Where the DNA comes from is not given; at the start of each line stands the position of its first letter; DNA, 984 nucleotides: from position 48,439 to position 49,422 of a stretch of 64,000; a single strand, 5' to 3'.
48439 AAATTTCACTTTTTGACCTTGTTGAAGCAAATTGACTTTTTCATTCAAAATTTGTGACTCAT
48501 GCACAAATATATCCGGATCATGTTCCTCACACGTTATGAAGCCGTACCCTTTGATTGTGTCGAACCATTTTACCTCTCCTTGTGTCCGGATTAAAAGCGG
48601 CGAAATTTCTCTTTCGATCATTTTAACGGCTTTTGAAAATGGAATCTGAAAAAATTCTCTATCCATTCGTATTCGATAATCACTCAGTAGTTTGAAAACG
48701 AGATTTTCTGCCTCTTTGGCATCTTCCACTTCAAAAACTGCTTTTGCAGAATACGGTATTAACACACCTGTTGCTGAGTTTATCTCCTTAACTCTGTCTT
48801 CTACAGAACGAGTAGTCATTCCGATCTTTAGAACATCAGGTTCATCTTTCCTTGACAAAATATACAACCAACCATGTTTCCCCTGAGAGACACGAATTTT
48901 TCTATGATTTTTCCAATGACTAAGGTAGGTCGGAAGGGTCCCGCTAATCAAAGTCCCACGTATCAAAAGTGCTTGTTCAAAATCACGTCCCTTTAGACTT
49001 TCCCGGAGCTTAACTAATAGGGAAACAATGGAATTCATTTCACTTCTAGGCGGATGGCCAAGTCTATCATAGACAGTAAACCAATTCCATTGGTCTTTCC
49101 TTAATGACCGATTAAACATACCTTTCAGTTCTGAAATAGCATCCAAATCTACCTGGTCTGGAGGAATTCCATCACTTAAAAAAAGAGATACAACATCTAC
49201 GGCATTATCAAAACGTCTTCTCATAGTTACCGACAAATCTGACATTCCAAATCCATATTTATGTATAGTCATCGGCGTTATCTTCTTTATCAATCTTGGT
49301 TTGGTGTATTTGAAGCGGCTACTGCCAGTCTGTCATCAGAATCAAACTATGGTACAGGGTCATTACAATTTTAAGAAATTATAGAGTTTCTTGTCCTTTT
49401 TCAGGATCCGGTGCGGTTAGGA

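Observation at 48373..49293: T5orf172 (GIY-YIG-like) + cold-shock domain protein at the head of the putative defense operon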

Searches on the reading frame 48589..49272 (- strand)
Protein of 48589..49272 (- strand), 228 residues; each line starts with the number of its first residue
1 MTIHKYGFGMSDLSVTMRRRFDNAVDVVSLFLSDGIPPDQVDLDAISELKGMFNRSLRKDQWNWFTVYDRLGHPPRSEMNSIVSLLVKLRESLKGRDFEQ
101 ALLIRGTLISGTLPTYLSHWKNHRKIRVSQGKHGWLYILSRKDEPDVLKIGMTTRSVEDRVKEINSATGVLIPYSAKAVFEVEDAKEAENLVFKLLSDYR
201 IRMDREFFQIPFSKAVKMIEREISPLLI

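Call 33: predict_structure(alignment_id=A2)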
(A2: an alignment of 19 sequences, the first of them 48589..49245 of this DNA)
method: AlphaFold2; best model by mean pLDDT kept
length: 219 residues; sequences in the alignment: 19
mean_pLDDT: 90.3   pTM: 0.75
mean pLDDT of the five models: 90.3, 90.1, 89.9, 89.6, 89.1
residues with pLDDT >= 90: 150; 70-90: 57; 50-70: 12; < 50: 0
segments of 3 or more residues with pLDDT < 50: none
pLDDT, mean of each block of 10 residues (from residue 1): 78 97 97 97 93 84 92 98 98 98 95 71 87 91 89 84 84 93 94 83 95 91
secondary structure, 60 per line:
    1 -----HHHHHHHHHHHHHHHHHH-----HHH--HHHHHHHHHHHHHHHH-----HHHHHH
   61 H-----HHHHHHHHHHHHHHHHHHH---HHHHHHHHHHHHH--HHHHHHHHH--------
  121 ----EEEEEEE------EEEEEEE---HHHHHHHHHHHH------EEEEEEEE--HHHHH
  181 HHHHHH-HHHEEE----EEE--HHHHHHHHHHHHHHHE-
elements in order: H6-23 H34-49 H55-61 H67-85 H89-101 H104-112 E125-131 E138-144 H148-159 E166-173 H176-186 E191-193 E198-200 H203-217

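Call 37: fold_search(model_id=the predicted structure, library=pdb)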
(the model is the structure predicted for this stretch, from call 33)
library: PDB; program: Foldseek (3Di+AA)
matches with E <= 10: 387; with E <= 0.001: 0
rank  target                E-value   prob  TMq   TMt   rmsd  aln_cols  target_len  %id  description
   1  7a73                  1.6e-02  0.92  0.29  0.21  14.8       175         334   14  Crystal structure of the two-domain cyclophilinA from Anabaena sp. (released 2021-10-06)
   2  1gqe                  7.3e-02  0.12  0.15  0.11  17.9       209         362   12  Polypeptide Chain Release Factor 2 (RF2) from Escherichia coli (released 2002-04-04)
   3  7oj0_8                1.5e-01  0.09  0.15  0.11  18.0       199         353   14  Cryo-EM structure of 70S ribosome stalled with TnaC peptide and RF2 (released 2021-09-15)
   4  7rto_B                1.7e-01  0.07  0.15  0.11  19.8       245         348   10  Cryo-EM structure of bluetongue virus capsid protein VP5 at low endosomal pH intermediate state 2 (released 2021-11-03)
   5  8den_A                2.0e-01  0.84  0.28  0.49   6.1       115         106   13  Heme-Free Cytochrome Variant ApoCyt (released 2022-07-06)
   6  7rtn_A                2.0e-01  0.05  0.13  0.11  24.0       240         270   12  Cryo-EM structure of bluetongue virus capsid protein VP5 at low endosomal pH (released 2021-11-03)
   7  5mdw_7                2.5e-01  0.06  0.14  0.10  17.8       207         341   14  Structure of ArfA(A18T) and RF2 bound to the 70S ribosome (pre-accommodated state) (released 2016-12-14)
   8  8sjh_A                2.6e-01  0.75  0.26  0.46   6.4       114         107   15  Zn-Bound Structure of Computationally Designed Homotrimer TP1 (released 2023-07-05)
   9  1qq3                  3.3e-01  0.82  0.29  0.53   5.6       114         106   10  THE SOLUTION STRUCTURE OF THE HEME BINDING VARIANT ARG98CYS OF OXIDIZED ESCHERICHIA COLI CYTOCHROME B562 (released 2000-05-24)
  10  9e2x_E                3.7e-01  0.10  0.21  0.10  16.3       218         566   14  Cryo-EM structure of yeast CMG helicase stalled at G4-containing DNA template, state 2 (released 2025-03-19)
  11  9dbc                  4.4e-01  0.57  0.27  0.47   6.4       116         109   14  Mn-Bound Structure of Computationally Designed Homotrimer Tet4 (released 2025-08-06)
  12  2lp4_MODEL_1_A        4.4e-01  0.07  0.17  0.17  15.1       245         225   11  Solution structure of P1-CheY/P2 complex in bacterial chemotaxis (released 2012-10-24)
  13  3kz9_A                4.4e-01  0.06  0.13  0.14  15.3       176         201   14  Crystal structure of the master transcriptional regulator, SmcR, in Vibrio vulnificus provides insight into its DNA re (released 2010-03-16)
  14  9grx_7                5.0e-01  0.20  0.20  0.28   8.8       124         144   14  NDH-PSI-LHCI supercomplex from S. oleracea (released 2025-02-12)
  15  9k1l_A                5.3e-01  0.12  0.24  0.20  14.0       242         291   12  Complex structure of CNK2 and SAMD12 (released 2025-03-12)
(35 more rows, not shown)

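Call 60: search_dna_similar(query=window:48589-49272:-, collection=phages, mode=protein, max_evalue=0.001, max_rows=15)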
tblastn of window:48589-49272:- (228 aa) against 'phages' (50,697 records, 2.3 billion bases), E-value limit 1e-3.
Records with a match: 99; places in all: 99; records where one place covers at least 80% of the query: 0.
Best place of each record, by identity: <60% 99.
By first word of the organism name: Vibrio 67; Pseudomonas 15; Sulfitobacter 4; Salmonella 3; Burkholderia 3; Acinetobacter 2; Proteus 1; Escherichia 1; Ruegeria 1; Phaeobacter 1; and 1 more.
By host as written in the record: - 70; Pseudomonas aeruginosa 12; Sulfitobacter sp. CB2047 4; Pseudomonas aeruginosa P9W 2; Salmonella enterica serotype Enteritidis E2331 2; Proteus mirabilis 1; Acinetobacter sp. 1; Acinetobacter baumannii 1; and 6 more.
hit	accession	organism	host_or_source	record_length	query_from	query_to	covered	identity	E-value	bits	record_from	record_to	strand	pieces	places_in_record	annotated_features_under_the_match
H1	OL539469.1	Proteus phage vB_PmiP_Brookers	Proteus mirabilis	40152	93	223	57%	31.4%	5e-12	70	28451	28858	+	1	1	putative GIY-YIG nuclease family protein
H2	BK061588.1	Pseudomonas phage vB_PaeS-D14O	Pseudomonas aeruginosa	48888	97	220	54%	29.8%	3e-8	59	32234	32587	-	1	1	hypothetical protein | protein kinase domain-containing protein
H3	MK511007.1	Pseudomonas phage vB_Pae_CF121b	Pseudomonas aeruginosa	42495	97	220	54%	29.8%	4e-8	59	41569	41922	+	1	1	hypothetical protein | repressor protein CII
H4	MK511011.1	Pseudomonas phage vB_Pae_CF213a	Pseudomonas aeruginosa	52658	97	220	54%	29.8%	4e-8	59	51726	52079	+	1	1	hypothetical protein | repressor protein CII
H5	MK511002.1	Pseudomonas phage vB_Pae_CF57a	Pseudomonas aeruginosa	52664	97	220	54%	29.8%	4e-8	59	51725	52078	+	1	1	hypothetical protein | repressor protein CII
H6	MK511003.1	Pseudomonas phage vB_Pae_CF65a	Pseudomonas aeruginosa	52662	97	220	54%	29.8%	4e-8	59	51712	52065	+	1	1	hypothetical protein | repressor protein CII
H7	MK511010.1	Pseudomonas phage vB_Pae_CF177c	Pseudomonas aeruginosa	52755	97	220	54%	29.8%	4e-8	59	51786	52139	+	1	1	hypothetical protein | repressor protein CII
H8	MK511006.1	Pseudomonas phage vB_Pae_CF118a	Pseudomonas aeruginosa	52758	97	220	54%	29.8%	4e-8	59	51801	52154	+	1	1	hypothetical protein | repressor protein CII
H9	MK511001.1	Pseudomonas phage vB_Pae_CF23a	Pseudomonas aeruginosa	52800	97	220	54%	29.8%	4e-8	59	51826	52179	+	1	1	hypothetical protein | repressor protein CII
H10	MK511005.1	Pseudomonas phage vB_Pae_CF81a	Pseudomonas aeruginosa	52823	97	220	54%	29.8%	4e-8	59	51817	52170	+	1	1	hypothetical protein | repressor protein CII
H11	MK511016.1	Pseudomonas phage vB_Pae_BR141b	Pseudomonas aeruginosa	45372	97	220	54%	29.8%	4e-8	59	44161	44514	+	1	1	hypothetical protein | repressor protein C1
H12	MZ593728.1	Acinetobacter phage BUCT628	Acinetobacter sp.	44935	115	223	48%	32.1%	2e-9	63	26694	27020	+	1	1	hypothetical protein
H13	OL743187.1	Acinetobacter phage vB_AbM_WUPSU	Acinetobacter baumannii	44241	116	223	47%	32.4%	3e-9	62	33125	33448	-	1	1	hypothetical protein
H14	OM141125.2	Pseudomonas phage PP9W2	Pseudomonas aeruginosa P9W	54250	96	209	50%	29.8%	6e-8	58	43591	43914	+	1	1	putative helicase | repressor protein CII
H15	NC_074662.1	Pseudomonas phage PP9W2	Pseudomonas aeruginosa P9W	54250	96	209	50%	29.8%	6e-8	58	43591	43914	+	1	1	putative helicase | repressor protein CII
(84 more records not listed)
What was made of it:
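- On Free-standing homing endonuclease: The full-length architecture is absent from 50,697 phage records (call 60).
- Closest known: ICP1 Odn and T5orf172 homing endonucleases of phages. Different: This family is cellular, and its N-domain is absent from the phage collection (call 60).
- Phage hits cover only the T5orf172 part (call 60).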

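Call 71: fold_search(model_id=the predicted structure, library=viral)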
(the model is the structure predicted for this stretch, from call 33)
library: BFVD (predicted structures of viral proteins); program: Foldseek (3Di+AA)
matches with E <= 10: 883; with E <= 0.001: 127
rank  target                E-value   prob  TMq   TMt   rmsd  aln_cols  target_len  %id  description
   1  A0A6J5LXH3            4.9e-08  1.00  0.42  0.58   6.8       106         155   32  Bacteriophage T5, Orf172 DNA-binding [uncultured Caudovirales phage]
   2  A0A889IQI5            6.2e-08  1.00  0.41  0.46  15.9       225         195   18  Bacteriophage T5 Orf172 DNA-binding domain-containing protein [Pseudomonas phage Itty13]
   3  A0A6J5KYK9            8.2e-08  1.00  0.42  0.44   2.5       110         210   26  Bacteriophage T5, Orf172 DNA-binding [uncultured Caudovirales phage]
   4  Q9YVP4                2.6e-07  1.00  0.41  0.23  40.4       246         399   14  ORF MSV198 MTG motif gene family protein [Melanoplus sanguinipes entomopoxvirus]
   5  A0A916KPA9            3.0e-07  1.00  0.41  0.16  34.5       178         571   17  N1R/p28-like protein [Choristoneura biennis entomopoxvirus]
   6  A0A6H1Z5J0            3.1e-07  1.00  0.41  0.43   1.9        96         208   28  (no name in the UniProt tables at hand)
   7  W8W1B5                4.0e-07  1.00  0.40  0.20  36.6       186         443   20  Uncharacterized protein [Invertebrate iridescent virus 22]
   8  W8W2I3                6.0e-07  1.00  0.40  0.32  22.1       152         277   20  T5orf172 domain [Invertebrate iridescent virus 30]
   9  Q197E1                8.5e-07  1.00  0.39  0.22  35.0       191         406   19  Putative Bro-N domain-containing protein 019R [Invertebrate iridescent virus 3]
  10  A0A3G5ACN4            1.1e-06  1.00  0.38  0.30  20.5       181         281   23  BRO-N domain protein [Hyperionvirus sp.]
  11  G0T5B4                1.3e-06  1.00  0.40  0.15  39.0       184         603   20  Bro-N domain-containing protein [Wiseana iridescent virus]
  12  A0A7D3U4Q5            1.4e-06  1.00  0.39  0.15  24.5       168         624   19  (no name in the UniProt tables at hand)
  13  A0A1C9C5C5            1.7e-06  1.00  0.40  0.18  40.9       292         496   15  Bacteriophage T5 Orf172 DNA-binding domain-containing protein [Heterosigma akashiwo virus 01]
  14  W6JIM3                2.0e-06  1.00  0.37  0.28  35.3       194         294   16  ALI motif gene family protein [Alphaentomopoxvirus acuprea]
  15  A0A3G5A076            2.3e-06  1.00  0.38  0.12  17.7       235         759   15  Bacteriophage T5 Orf172 DNA-binding domain-containing protein [Harvfovirus sp.]
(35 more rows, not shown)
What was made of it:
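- On T5orf172 (PF10544) / GIY-YIG superfamily: The best superpose over 92-110 aligned positions at about 2-2.5 A rmsd, and one is annotated as a GIY-YIG nuclease (call 71).
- Checked: Its central alpha/beta domain matches 127 viral T5orf172/GIY-YIG/Bro proteins at E<=1e-3 (call 71).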
